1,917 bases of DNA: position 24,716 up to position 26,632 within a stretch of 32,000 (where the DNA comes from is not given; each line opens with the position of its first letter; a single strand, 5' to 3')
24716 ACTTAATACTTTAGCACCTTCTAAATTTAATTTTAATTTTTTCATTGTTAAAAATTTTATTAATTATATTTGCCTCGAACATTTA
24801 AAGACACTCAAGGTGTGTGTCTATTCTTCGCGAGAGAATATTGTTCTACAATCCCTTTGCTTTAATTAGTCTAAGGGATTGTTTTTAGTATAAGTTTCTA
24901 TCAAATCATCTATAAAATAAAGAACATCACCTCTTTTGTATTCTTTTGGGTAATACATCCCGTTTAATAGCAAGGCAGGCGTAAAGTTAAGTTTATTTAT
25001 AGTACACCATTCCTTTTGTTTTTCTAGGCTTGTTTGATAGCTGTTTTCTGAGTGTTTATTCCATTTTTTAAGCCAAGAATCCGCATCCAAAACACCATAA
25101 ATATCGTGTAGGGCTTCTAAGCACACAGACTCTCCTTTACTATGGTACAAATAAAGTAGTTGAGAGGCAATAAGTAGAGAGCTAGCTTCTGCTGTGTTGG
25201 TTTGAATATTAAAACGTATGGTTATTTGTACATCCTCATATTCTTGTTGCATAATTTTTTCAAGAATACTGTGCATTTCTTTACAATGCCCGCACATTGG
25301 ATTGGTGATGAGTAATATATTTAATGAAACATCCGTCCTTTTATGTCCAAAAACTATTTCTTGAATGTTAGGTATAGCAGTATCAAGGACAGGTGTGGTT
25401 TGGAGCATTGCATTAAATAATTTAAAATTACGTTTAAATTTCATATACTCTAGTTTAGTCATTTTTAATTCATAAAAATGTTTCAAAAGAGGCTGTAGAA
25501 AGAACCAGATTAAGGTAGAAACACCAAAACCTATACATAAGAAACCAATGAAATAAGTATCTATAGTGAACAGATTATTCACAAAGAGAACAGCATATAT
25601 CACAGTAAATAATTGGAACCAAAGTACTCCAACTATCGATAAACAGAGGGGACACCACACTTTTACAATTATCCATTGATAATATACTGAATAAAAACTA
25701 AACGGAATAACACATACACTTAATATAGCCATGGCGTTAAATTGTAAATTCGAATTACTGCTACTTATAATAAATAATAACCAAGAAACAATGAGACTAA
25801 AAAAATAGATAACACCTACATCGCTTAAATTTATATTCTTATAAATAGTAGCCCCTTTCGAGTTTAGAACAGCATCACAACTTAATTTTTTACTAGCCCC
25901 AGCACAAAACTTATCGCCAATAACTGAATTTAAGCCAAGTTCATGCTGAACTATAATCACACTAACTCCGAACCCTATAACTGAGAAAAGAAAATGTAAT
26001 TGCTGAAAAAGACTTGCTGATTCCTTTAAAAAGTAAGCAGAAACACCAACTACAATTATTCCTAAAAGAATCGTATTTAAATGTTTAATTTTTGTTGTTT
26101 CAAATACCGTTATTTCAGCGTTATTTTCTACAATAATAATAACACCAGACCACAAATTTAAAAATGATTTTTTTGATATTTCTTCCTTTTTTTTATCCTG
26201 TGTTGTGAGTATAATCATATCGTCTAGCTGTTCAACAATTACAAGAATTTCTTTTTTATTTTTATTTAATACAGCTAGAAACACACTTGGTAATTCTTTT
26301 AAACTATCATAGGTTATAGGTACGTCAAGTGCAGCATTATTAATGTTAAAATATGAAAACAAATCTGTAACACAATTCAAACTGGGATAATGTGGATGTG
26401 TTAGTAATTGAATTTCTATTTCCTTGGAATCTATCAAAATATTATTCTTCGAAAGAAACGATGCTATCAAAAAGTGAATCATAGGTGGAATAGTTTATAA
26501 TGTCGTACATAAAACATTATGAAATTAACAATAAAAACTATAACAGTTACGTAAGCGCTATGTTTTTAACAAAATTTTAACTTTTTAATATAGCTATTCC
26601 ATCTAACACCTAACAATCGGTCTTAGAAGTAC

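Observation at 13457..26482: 13-kb single-strand locus: multi-precursor, Cys-rich GG-leader peptides with in-cis oxidative-folding machinery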

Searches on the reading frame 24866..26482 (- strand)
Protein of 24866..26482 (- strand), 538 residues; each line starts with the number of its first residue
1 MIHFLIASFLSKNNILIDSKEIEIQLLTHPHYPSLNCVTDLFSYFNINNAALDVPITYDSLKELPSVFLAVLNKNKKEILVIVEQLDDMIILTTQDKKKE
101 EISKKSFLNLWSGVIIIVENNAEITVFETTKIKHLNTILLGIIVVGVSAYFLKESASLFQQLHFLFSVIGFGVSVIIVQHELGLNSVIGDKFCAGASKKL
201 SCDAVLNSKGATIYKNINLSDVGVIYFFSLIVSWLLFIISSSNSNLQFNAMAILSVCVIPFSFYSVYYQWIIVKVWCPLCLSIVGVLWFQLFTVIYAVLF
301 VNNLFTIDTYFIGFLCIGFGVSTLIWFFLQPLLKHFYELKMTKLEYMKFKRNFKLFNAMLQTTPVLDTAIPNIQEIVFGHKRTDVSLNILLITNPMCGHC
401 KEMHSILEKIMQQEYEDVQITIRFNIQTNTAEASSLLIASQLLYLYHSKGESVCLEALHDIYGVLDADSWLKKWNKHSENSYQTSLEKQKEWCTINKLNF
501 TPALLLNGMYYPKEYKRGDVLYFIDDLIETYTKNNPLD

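Call 4: search_protein_families(library=pfam, proteins=[window:24866-26482:-], max_evalue=0.01)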
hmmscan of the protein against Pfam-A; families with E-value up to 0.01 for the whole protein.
window:24866-26482:- (538 aa): 3 families
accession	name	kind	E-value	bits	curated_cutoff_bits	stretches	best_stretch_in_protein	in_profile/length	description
PF07884.19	VKOR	-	1.5e-14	54.7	27.5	1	164-294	4-133/134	Vitamin K epoxide reductase family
PF03412.21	Peptidase_C39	-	3.6e-05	24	22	1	17-122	29-132/133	Peptidase C39 family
PF00085.26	Thioredoxin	-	0.0012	19.2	23.5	1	393-435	26-67/103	Thioredoxin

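Call 7: search_protein_families(library=ncbifam, proteins=[window:24866-26482:-], max_evalue=0.01)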
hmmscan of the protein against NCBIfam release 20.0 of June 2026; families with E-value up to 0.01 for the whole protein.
window:24866-26482:- (538 aa): 2 families
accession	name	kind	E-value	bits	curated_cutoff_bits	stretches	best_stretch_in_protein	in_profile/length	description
TIGR01068.1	thioredoxin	equivalog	0.0055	16.8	96.8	0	396-441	25-69/101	thioredoxin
TIGR01126.1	pdi_dom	equivalog_domain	0.0091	16.3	107.2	0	389-422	18-52/105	protein disulfide-isomerase domain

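Call 14: find_homologous_proteins(query=window:24866-26482:-, max_evalue=0.00001)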
Query window:24866-26482:- (538 aa): 202 proteins with E <= 0.00001 among 8000 candidates; the best 120 are listed.
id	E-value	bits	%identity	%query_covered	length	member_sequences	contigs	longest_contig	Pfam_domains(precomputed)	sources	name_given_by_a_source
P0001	0.0e+0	1196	100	100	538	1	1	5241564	PF07884.20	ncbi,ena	-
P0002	9.2e-152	525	46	98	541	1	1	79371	PF07884.20,PF13462.13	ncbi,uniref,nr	ncbi:vitamin K epoxide reductase family protein [Lutibacter sp.]|uniref:vitamin K epoxide reductase 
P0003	2.4e-151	523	47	97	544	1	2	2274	PF07884.20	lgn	-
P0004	1.5e-149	517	47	97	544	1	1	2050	PF07884.20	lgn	-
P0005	7.4e-148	512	46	97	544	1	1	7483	PF07884.20,PF03412.22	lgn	-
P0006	3.9e-147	509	45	98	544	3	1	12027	PF07884.20,PF13462.13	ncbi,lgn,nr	ncbi:MAG: thioredoxin domain-containing protein [Lutibacter sp.]|nr:thioredoxin domain-containing pr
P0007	1.9e-146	507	46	97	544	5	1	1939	PF07884.20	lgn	-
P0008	2.2e-146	507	46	97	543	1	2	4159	PF07884.20,PF03412.22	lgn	-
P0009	4.6e-146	506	45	97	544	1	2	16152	PF07884.20,PF03412.22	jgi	jgi:uncharacterized membrane protein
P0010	1.9e-144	500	46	97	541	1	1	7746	PF07884.20,PF13462.13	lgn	-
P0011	1.3e-141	491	44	98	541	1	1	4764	PF07884.20,PF13462.13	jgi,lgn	jgi:uncharacterized membrane protein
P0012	5.4e-141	489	44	97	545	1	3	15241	PF07884.20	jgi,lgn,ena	jgi:uncharacterized membrane protein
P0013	1.8e-140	487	43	96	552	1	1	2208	PF07884.20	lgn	-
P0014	2.5e-140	487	45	98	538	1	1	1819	PF07884.20,PF03412.22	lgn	-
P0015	6.5e-140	485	45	98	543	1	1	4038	PF07884.20,PF03412.22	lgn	-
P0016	3.7e-139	483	45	99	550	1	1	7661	PF07884.20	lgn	-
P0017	7.7e-138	479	46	98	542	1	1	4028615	PF07884.20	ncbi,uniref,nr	ncbi:thioredoxin domain-containing protein [Lutibacter sp. A64]|uniref:vitamin K epoxide reductase f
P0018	3.7e-137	476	42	98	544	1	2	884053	PF07884.20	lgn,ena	-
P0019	1.1e-135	472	43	97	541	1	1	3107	PF07884.20,PF13462.13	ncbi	-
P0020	7.4e-134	465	43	99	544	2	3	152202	PF07884.20,PF03412.22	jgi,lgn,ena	-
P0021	5.8e-129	449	40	98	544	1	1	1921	PF07884.20,PF03412.22,PF13462.13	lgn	-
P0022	1.6e-128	448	40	98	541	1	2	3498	PF07884.20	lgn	-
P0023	4.5e-128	446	42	99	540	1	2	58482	PF07884.20,PF03412.22,PF13462.13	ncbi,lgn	-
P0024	1.4e-126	441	39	98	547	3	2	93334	PF07884.20,PF13462.13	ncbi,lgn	-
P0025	2.3e-126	441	41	99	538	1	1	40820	PF07884.20,PF13462.13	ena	-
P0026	3.6e-126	440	41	99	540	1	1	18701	PF07884.20,PF03412.22,PF13462.13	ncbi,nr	ncbi:MAG: thioredoxin domain-containing protein [Flavobacteriaceae bacterium]|nr:thioredoxin domain-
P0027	3.8e-126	440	41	99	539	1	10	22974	PF07884.20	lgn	-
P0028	6.3e-126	439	40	96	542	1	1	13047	PF07884.20,PF03412.22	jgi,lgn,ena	-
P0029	7.4e-125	436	42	98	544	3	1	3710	PF07884.20,PF03412.22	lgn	-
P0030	7.5e-125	436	43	99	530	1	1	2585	PF07884.20,PF13462.13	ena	-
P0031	8.4e-125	436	40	99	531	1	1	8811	PF07884.20,PF03412.22,PF13462.13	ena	-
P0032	2.9e-124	434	41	98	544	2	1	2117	PF07884.20,PF03412.22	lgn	-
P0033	5.3e-124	433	42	99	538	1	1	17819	PF07884.20,PF13462.13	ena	-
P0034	2.5e-123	431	43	98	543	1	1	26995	PF07884.20,PF13462.13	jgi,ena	-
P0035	2.9e-123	430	39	98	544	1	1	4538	PF07884.20,PF13098.14,PF13462.13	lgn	-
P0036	1.4e-122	428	39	96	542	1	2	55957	PF07884.20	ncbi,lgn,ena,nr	ncbi:MAG TPA: hypothetical protein DIW31_01205 [Bacteroidales bacterium]|nr:hypothetical protein [Ba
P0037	4.0e-122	427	41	98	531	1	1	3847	PF07884.20,PF13462.13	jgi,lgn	-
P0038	1.1e-121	425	41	98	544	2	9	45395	PF07884.20,PF03412.22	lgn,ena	-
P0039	1.5e-121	425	41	98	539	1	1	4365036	PF07884.20,PF03412.22,PF13462.13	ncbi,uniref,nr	ncbi:vitamin K epoxide reductase family protein [Abyssalbus ytuae]|uniref:Thioredoxin domain-contain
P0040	1.5e-121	425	39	98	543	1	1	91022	PF07884.20,PF13462.13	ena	-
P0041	8.3e-121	422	42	97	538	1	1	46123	PF07884.20,PF03412.22,PF13462.13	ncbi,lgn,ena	-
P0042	1.5e-120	422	40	98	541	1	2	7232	PF07884.20,PF03412.22,PF13462.13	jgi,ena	-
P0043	7.6e-120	419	41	98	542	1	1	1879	PF07884.20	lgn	-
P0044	1.1e-119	419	41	98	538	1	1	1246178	PF07884.20,PF13462.13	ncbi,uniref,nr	ncbi:vitamin K epoxide reductase family protein [Lacinutrix mariniflava]|uniref:vitamin K epoxide re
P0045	2.3e-119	418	41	99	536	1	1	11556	PF07884.20,PF03412.22,PF13462.13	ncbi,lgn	-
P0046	2.6e-119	417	40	98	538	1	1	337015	PF07884.20,PF03412.22,PF13462.13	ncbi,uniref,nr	ncbi:vitamin K epoxide reductase family protein [uncultured Lacinutrix sp.]|uniref:vitamin K epoxide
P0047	3.5e-119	417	41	98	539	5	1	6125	PF07884.20,PF03412.22,PF13462.13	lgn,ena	-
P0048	6.4e-119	416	40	99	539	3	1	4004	PF07884.20,PF03412.22,PF13462.13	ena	-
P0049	1.0e-118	416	40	98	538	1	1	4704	PF07884.20,PF03412.22,PF13462.13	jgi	-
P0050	2.4e-118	414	41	98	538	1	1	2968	PF07884.20,PF03412.22,PF13462.13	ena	-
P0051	3.9e-118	414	38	99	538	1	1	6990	PF07884.20,PF03412.22,PF13462.13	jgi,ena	-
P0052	3.9e-118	414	40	99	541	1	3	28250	PF07884.20,PF13462.13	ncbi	-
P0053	4.6e-118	413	41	98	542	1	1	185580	PF07884.20,PF13462.13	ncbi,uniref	ncbi:vitamin K epoxide reductase family protein [Gaetbulibacter sp. M235]|uniref:vitamin K epoxide r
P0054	8.9e-118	412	39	98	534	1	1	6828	PF07884.20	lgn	-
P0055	1.2e-116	409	40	97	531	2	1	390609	PF07884.20,PF03412.22,PF13462.13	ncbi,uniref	ncbi:vitamin K epoxide reductase family protein [Spongiimicrobium salis]|uniref:vitamin K epoxide re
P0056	1.5e-116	408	40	99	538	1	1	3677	PF07884.20,PF03412.22,PF13462.13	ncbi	ncbi:MAG: vitamin K epoxide reductase family protein [Xanthomarina sp.]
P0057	1.6e-116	408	38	99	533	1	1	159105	PF07884.20,PF13462.13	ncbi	-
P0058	3.8e-116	407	40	98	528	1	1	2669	PF07884.20,PF03412.22,PF13462.13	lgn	-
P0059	4.7e-116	407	38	98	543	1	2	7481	PF07884.20,PF03412.22,PF13462.13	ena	-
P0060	6.0e-116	406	38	98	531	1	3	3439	PF07884.20,PF03412.22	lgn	-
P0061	2.0e-115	405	40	96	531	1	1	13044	PF07884.20,PF03412.22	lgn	-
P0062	3.7e-115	404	38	98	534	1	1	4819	PF07884.20,PF03412.22,PF13462.13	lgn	-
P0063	5.7e-115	403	41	98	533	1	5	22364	PF07884.20,PF13462.13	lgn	-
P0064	6.8e-115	403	40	97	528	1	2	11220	PF07884.20,PF03412.22,PF13462.13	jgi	-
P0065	1.9e-114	401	39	94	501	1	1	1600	PF07884.20,PF13462.13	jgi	jgi:uncharacterized membrane protein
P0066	5.8e-114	400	40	97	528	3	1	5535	PF07884.20,PF03412.22,PF13462.13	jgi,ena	-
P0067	1.2e-113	399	40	97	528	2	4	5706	PF07884.20,PF13462.13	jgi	-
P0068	1.2e-113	399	38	99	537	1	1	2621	PF07884.20,PF03412.22,PF13462.13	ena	-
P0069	1.4e-113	399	40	98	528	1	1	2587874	PF07884.20,PF13462.13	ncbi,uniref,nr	ncbi:hypothetical protein KCTC32516_01097 [Polaribacter huanghezhanensis]|uniref:vitamin K epoxide r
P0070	2.4e-113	398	41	97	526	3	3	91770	PF07884.20,PF13462.13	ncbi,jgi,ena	-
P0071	5.8e-113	397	38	98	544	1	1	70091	PF07884.20,PF13462.13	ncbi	-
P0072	8.7e-113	396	37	99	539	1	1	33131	PF07884.20,PF13462.13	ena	-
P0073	2.3e-112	395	40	97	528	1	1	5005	PF07884.20,PF03412.22,PF13462.13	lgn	-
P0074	3.1e-112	394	38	98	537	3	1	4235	PF07884.20,PF13462.13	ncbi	-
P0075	1.0e-111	392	37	97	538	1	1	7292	PF07884.20,PF13462.13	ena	-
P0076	1.0e-111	392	41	95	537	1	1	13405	PF07884.20,PF03412.22,PF13462.13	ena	-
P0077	1.4e-111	392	40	98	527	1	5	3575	PF07884.20,PF13462.13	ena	-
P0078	1.6e-111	392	40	98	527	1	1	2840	PF07884.20,PF03412.22,PF13462.13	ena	-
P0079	1.8e-111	392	39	97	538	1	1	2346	PF07884.20,PF13462.13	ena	-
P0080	5.4e-111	390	44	79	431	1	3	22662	PF07884.20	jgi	jgi:uncharacterized membrane protein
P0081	1.3e-110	389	39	97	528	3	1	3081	PF07884.20,PF13462.13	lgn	-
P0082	1.3e-110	389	40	97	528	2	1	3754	PF07884.20,PF13462.13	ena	-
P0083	1.4e-110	389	36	98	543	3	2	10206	PF07884.20,PF03412.22,PF13462.13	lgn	-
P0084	1.8e-110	388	37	99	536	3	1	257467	PF07884.20,PF03412.22,PF13462.13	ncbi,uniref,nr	ncbi:vitamin K epoxide reductase family protein [Psychroserpens luteolus]|uniref:vitamin K epoxide r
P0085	2.4e-110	388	39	98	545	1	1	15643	PF07884.20,PF03412.22,PF13462.13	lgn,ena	-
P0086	3.1e-110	388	39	95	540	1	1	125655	PF07884.20,PF03412.22,PF13462.13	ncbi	-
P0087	4.3e-110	387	37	99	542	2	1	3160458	PF07884.20,PF13462.13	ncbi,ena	-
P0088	4.7e-110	387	38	98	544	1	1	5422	PF07884.20,PF13462.13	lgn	-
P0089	5.2e-110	387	38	100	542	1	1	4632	PF07884.20,PF13462.13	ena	-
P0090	5.9e-110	387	39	98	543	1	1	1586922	PF07884.20,PF03412.22,PF13462.13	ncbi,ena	-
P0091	6.7e-110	386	37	99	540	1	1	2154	PF07884.20,PF03412.22,PF13462.13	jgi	jgi:uncharacterized membrane protein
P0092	1.9e-109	385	38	100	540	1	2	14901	PF07884.20,PF03412.22,PF13462.13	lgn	-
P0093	1.9e-109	385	36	98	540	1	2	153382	PF07884.20,PF03412.22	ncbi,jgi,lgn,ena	-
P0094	2.0e-109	385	41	98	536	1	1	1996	PF07884.20,PF03412.22,PF13462.13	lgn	-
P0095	3.0e-109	384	39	97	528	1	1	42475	PF07884.20,PF13462.13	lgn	-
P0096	3.1e-109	384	40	99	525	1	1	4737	PF07884.20,PF13462.13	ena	-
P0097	5.0e-109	384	36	98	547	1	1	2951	PF07884.20,PF03412.22,PF13462.13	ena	-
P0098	6.6e-109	383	37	97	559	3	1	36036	PF07884.20,PF13462.13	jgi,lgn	-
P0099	2.1e-108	381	38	96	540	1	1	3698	PF07884.20,PF13462.13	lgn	-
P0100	2.8e-108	381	37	98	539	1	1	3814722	PF07884.20,PF13462.13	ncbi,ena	-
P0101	4.5e-108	380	37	99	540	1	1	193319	PF07884.20,PF03412.22,PF13462.13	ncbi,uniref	ncbi:vitamin K epoxide reductase family protein [Winogradskyella sp. PE311]|uniref:vitamin K epoxide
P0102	9.8e-108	379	38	98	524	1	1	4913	PF07884.20,PF03412.22,PF13462.13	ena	-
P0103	1.1e-107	379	37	98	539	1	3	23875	PF07884.20,PF13462.13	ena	-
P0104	1.1e-107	379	38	97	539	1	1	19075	PF07884.20,PF13462.13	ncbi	-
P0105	1.7e-107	379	49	67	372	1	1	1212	PF07884.20,PF13462.13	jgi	jgi:uncharacterized membrane protein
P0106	2.6e-107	378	40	97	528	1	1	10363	PF07884.20,PF13462.13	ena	-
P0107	8.6e-107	376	37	97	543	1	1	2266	PF07884.20,PF03412.22,PF13462.13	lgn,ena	-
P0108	1.0e-106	376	38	99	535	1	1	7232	PF07884.20,PF03412.22,PF13462.13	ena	-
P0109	2.3e-106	375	38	98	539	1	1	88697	PF07884.20,PF03412.22,PF13462.13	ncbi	-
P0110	3.4e-106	374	37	100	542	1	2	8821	PF07884.20,PF03412.22,PF13462.13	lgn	-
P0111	3.5e-106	374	38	97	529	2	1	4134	PF07884.20,PF03412.22,PF13462.13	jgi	jgi:uncharacterized membrane protein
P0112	5.1e-106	374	38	98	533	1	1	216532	PF07884.20,PF13462.13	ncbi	-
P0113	1.2e-105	372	37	99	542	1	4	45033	PF07884.20,PF13462.13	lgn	-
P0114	3.5e-105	371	38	98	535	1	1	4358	PF07884.20,PF03412.22,PF13462.13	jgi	-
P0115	6.0e-105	370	37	98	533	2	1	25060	PF07884.20,PF03412.22,PF13462.13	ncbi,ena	-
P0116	1.1e-104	369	35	98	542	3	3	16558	PF07884.20,PF13462.13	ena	-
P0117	1.1e-104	369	38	98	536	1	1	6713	PF07884.20,PF03412.22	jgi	jgi:uncharacterized membrane protein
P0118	2.0e-104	368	37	98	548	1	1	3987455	PF07884.20,PF13462.13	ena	-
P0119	3.0e-104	368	38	94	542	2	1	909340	PF07884.20,PF03412.22,PF13462.13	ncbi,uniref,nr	ncbi:vitamin K epoxide reductase family protein [uncultured Psychroserpens sp.]|uniref:vitamin K epo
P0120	5.0e-104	367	35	96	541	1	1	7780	PF07884.20,PF03412.22,PF13462.13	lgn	-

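Call 16: find_encoding_contigs(protein=P0001, flank=10000, max_places=2)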
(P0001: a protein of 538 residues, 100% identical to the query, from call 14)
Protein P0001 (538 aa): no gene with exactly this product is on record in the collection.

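Call 20: find_related_loci(query=A1, collection=genome_contigs, flank=10000)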
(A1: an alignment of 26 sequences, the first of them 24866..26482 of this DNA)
Query A1 (538 aa) in genome_contigs; peptide patterns used: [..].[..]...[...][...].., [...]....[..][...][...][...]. (x = any residue, [..] = any of these).
359 stretches matched a pattern; 313 encode a relative of the query (tblastn E <= 1e-3); the best 80 are kept; 80 distinct loci.
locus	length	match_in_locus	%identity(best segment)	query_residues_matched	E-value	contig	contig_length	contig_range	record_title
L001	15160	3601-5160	46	4-529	3e-157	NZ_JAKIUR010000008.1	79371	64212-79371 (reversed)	MAG: Lutibacter sp. isolate D100SM.bin.22 NODE_124_length_79371_cov_17.716231, whole genome shotgun sequence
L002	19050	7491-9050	45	4-529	8e-152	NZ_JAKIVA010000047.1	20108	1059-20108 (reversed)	MAG: Lutibacter sp. isolate D100SM.bin.4 NODE_1118_length_20108_cov_5.211651, whole genome shotgun sequence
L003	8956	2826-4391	45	4-529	1e-151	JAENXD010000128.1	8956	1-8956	MAG: Flavobacteriaceae bacterium isolate 5_8_m_bin18 k141_121315_length_8956_cov_207.4864, whole genome shotgun sequence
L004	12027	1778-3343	45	4-529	1e-151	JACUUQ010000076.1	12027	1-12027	MAG: Lutibacter sp. isolate Kmv35 NODE_2610_length_12027_cov_6.997578, whole genome shotgun sequence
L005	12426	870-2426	41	4-529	3e-134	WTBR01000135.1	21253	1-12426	MAG: Bacteroidales bacterium isolate GLR59 c_000000765720, whole genome shotgun sequence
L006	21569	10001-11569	42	5-537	2e-133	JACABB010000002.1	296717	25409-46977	MAG: Bacteroidales bacterium isolate Cfx3-06 MAG06_2, whole genome shotgun sequence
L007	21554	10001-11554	41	4-529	6e-133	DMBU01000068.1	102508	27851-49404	MAG TPA_asm: Bacteroidales bacterium isolate UBA12171 contig_357, whole genome shotgun sequence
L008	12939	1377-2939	42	4-529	9e-130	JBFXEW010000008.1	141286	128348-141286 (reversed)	MAG: Salinivirgaceae bacterium isolate CA_2019_TPIn_125 NODE_424_length_141286_cov_13.901097_TPIn, whole genome shotgun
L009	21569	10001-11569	42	4-535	2e-129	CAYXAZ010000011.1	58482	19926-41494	MAG TPA_asm: uncultured Flavobacteriaceae bacterium isolate SRP128015_co3_161 genome assembly, contig: NODE_302_length_5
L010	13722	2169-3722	41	4-529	1e-128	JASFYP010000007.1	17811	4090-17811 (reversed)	MAG: Flavobacteriaceae bacterium isolate MAY_MAG_00002 ALL_000000002829, whole genome shotgun sequence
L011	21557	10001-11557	39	4-529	1e-128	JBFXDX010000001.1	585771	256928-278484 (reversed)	MAG: Bacteroidales bacterium isolate CA_2019_TPIn_102 NODE_21_length_585771_cov_9.437838_TPIn, whole genome shotgun sequ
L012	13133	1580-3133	39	5-537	8e-128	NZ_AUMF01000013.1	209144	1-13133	Tenacibaculum ovolyticum DSM 18103 H518DRAFT_scaffold00008.8_C, whole genome shotgun sequence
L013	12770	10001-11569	40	4-532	2e-127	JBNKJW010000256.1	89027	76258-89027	MAG: Bacteroidales bacterium isolate H2.bin.10.orig k141_882542, whole genome shotgun sequence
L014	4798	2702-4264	41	2-530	9e-128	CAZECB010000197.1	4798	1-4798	MAG TPA_asm: uncultured Flavobacteriaceae bacterium isolate SRP065251_co1_51 genome assembly, contig: NODE_13651_length_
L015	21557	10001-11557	40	2-529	1e-126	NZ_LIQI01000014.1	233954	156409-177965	Lacinutrix himadriensis strain E4-9a ctg7180000013280, whole genome shotgun sequence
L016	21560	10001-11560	39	4-529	2e-125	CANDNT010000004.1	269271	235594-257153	Flavobacteriaceae bacterium RhTr2 genome assembly, contig: NODE_4_length_269271_cov_203.971, whole genome shotgun sequen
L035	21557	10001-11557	38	5-535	1e-122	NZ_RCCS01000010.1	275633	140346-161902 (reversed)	Tenacibaculum discolor strain DSM 18842 Ga0183463_107, whole genome shotgun sequence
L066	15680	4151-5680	39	13-529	6e-118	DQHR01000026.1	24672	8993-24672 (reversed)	MAG TPA_asm: Bacteroidales bacterium isolate UBA8529 contig_352146, whole genome shotgun sequence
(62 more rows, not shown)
